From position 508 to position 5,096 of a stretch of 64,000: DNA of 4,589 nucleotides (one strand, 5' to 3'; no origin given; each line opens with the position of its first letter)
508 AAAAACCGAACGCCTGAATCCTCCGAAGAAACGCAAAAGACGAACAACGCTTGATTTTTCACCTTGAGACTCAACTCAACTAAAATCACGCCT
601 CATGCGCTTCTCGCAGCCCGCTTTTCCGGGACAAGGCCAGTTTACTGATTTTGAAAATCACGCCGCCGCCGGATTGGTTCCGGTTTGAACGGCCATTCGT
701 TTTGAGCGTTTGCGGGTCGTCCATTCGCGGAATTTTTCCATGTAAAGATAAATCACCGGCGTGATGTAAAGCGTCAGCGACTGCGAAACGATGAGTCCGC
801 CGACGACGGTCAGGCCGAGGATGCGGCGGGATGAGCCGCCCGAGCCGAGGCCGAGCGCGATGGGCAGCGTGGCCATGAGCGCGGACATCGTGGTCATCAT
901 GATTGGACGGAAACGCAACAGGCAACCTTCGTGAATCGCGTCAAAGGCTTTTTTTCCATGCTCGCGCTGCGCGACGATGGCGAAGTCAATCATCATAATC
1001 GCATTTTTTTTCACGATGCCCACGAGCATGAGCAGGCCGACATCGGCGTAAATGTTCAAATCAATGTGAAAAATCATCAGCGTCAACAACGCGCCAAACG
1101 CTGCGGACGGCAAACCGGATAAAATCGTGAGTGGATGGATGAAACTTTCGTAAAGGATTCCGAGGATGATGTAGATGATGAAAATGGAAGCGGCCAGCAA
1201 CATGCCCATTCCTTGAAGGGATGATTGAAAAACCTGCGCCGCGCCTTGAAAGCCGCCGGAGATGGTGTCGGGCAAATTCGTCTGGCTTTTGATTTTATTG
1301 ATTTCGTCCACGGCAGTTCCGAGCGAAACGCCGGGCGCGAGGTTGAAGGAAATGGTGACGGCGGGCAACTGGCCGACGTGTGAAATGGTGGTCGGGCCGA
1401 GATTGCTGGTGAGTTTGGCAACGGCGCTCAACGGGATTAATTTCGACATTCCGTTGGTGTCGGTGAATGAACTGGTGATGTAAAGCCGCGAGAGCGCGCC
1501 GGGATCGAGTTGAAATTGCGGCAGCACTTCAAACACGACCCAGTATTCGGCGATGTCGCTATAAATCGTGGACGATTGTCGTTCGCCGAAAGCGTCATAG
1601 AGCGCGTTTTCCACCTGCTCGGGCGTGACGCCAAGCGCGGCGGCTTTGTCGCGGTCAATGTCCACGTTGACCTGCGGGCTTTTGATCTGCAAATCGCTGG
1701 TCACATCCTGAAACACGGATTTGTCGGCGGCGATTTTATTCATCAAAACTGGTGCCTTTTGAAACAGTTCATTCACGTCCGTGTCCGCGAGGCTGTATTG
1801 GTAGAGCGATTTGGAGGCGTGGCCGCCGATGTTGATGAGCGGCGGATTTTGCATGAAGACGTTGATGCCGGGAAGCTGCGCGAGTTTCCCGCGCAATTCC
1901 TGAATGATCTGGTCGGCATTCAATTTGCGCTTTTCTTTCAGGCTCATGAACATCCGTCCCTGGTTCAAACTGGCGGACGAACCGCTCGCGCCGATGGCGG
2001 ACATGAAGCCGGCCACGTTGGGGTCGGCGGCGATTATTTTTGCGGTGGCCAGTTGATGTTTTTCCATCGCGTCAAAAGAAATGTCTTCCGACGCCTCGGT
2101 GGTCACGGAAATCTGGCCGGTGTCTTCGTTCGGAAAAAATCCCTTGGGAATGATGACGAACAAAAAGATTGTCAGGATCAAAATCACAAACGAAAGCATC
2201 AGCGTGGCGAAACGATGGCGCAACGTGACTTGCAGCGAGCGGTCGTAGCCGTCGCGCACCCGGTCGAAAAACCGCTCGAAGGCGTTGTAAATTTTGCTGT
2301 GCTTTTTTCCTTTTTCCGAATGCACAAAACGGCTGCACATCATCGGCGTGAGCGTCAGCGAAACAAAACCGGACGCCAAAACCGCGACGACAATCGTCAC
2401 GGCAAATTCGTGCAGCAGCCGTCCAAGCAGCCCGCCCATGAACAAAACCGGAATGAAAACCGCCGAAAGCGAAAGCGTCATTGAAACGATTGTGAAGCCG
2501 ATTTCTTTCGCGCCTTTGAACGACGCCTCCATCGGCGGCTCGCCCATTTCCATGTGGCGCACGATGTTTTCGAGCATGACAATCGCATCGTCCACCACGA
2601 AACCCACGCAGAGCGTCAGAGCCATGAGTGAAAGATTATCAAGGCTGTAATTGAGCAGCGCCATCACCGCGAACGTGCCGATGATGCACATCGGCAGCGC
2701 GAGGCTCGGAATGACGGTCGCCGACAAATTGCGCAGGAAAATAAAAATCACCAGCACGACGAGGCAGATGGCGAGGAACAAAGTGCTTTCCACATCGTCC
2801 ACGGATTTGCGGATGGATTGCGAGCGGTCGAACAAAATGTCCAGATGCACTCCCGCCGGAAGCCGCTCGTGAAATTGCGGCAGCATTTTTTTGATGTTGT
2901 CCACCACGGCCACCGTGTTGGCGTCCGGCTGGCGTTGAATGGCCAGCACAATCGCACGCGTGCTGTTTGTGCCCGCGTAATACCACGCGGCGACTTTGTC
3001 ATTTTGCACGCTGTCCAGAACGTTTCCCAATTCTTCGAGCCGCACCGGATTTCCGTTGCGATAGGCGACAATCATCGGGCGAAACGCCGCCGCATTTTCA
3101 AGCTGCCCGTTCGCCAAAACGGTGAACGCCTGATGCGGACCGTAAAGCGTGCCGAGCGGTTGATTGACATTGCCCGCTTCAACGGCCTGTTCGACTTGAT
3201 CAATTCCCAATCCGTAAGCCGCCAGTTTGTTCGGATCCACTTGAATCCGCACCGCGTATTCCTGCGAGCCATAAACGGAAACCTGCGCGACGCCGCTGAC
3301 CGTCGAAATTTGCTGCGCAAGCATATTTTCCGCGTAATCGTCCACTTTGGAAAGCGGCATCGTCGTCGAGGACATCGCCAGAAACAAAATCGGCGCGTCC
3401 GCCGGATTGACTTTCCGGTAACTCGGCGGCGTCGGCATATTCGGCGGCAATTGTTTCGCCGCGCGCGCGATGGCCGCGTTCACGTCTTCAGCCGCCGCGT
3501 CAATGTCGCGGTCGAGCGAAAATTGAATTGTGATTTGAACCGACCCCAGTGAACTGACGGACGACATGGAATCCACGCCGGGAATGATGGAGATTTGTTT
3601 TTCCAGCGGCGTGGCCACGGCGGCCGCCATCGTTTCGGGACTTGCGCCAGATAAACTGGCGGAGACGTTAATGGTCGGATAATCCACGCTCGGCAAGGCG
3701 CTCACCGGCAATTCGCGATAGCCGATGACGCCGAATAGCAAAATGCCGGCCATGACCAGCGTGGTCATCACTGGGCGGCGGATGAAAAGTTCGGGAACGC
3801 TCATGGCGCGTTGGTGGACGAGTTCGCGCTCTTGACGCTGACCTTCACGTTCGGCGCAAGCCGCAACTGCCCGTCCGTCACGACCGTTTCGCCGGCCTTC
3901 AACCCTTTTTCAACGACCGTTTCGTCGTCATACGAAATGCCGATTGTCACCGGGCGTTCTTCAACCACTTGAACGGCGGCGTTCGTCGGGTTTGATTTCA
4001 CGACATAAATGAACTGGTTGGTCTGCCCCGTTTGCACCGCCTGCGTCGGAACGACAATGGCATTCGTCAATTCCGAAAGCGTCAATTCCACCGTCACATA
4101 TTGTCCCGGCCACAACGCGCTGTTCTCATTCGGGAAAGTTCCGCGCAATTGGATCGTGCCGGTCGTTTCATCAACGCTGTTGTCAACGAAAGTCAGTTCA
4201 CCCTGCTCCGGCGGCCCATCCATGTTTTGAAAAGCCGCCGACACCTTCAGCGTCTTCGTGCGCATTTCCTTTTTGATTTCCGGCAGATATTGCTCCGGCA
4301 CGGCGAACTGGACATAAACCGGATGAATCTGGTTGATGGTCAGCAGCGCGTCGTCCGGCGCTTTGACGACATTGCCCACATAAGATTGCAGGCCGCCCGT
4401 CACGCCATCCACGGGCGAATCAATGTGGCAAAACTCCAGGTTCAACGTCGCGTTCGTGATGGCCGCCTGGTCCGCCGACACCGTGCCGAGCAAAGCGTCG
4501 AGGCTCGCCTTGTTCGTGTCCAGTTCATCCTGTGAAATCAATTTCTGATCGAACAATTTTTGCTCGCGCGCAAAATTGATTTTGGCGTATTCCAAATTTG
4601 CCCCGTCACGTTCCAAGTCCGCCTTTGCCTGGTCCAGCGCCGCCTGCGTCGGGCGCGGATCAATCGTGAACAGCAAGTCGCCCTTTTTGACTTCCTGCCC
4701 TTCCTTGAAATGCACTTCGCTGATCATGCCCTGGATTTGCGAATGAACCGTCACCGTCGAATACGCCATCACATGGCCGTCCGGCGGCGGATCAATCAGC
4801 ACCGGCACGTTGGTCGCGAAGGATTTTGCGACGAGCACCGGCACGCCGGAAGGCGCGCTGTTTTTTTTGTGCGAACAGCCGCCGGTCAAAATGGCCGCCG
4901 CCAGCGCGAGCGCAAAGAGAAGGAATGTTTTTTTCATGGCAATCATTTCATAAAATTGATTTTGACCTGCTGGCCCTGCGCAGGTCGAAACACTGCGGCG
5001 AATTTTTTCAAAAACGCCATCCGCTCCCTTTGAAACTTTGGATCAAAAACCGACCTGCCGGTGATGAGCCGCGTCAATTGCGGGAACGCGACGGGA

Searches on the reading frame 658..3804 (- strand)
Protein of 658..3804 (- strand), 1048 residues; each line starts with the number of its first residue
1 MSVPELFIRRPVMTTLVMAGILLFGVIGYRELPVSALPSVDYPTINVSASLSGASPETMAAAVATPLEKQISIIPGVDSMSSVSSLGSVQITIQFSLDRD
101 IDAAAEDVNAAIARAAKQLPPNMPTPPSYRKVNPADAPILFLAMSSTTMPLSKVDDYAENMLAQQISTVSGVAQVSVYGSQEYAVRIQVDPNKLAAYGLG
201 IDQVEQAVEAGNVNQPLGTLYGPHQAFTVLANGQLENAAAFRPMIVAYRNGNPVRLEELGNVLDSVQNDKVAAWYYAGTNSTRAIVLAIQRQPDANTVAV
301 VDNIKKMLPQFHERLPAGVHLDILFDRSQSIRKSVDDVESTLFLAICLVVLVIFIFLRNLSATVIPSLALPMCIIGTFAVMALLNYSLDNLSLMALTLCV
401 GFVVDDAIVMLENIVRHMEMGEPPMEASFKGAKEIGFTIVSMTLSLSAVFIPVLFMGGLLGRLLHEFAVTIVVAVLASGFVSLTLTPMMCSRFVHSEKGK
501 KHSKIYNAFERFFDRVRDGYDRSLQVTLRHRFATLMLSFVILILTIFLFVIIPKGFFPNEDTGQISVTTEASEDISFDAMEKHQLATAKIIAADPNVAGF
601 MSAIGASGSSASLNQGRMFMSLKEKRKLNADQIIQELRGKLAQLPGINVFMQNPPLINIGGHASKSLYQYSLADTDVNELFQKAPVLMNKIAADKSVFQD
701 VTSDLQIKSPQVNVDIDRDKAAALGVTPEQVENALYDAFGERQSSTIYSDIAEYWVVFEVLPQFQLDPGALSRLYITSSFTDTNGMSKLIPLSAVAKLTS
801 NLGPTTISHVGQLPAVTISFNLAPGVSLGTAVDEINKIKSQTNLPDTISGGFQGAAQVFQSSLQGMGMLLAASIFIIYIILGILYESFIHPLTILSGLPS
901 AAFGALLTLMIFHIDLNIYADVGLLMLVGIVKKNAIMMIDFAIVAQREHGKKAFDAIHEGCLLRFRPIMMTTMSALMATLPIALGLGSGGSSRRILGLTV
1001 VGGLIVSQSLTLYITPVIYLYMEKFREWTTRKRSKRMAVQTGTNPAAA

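Call 85: search_protein_families(library=pfam, proteins=[window:658-3804:-], max_evalue=0.00001)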
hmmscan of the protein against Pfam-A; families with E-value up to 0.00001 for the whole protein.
window:658-3804:- (1048 aa): 3 families
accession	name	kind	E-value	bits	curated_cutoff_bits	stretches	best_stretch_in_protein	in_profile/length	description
PF00873.25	ACR_tran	-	0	1022.7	28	1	5-1022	3-1020/1021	AcrB/AcrD/AcrF family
PF02355.23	SecD_SecF_C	-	5.9e-07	29.5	20.5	0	342-480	38-173/189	Protein export membrane protein SecD/SecF, C-terminal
PF03176.21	MMPL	-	7.6e-06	25.5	20.5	0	337-492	144-301/333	MMPL family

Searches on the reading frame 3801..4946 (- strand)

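Call 85: search_protein_families(library=pfam, proteins=[window:3801-4946:-], max_evalue=0.00001)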
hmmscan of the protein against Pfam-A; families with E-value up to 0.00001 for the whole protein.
window:3801-4946:- (381 aa): 3 families
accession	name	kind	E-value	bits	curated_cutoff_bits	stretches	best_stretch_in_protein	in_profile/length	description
PF16576.10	HlyD_D23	-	5.4e-21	75.3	30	1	64-284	19-214/214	Barrel-sandwich domain of CusB or HlyD membrane-fusion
PF13437.12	HlyD_3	-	2.3e-12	48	22.2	1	175-278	2-103/106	HlyD family secretion protein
PF13533.13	Biotin_lipoyl_2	-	6.4e-10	39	29.8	1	65-96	1-32/32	Biotin-lipoyl like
